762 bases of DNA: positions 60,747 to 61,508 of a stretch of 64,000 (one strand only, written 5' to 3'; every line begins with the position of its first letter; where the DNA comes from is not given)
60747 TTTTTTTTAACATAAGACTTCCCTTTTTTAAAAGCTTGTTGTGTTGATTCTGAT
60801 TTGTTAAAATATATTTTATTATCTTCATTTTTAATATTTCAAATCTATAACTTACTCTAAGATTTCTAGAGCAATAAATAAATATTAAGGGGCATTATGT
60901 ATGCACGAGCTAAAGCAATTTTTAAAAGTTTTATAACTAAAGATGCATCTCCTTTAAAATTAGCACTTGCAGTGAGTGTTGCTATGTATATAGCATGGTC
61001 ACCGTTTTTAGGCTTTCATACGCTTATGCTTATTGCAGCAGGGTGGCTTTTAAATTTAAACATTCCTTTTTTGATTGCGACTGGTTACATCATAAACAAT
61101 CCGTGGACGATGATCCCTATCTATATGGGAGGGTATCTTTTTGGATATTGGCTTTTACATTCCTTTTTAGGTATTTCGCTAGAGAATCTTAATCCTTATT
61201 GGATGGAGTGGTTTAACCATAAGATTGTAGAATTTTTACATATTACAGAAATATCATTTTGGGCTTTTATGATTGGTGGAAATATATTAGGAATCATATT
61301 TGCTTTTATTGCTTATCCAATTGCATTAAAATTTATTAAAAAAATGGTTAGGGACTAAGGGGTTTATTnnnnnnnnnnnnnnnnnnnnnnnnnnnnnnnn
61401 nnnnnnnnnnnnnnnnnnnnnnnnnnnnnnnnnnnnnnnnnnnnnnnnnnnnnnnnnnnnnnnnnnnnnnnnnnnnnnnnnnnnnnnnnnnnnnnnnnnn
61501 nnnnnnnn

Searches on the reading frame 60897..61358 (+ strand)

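Call 91: search_protein_families(library=pfam, proteins=[window:60897-61358:+], max_evalue=0.01)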
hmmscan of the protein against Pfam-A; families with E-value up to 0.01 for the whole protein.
window:60897-61358:+ (153 aa): 1 family
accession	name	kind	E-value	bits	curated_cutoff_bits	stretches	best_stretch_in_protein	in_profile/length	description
PF09835.14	DUF2062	-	1.7e-21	77.2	27.4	1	9-152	8-143/147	Uncharacterized protein conserved in bacteria (DUF2062)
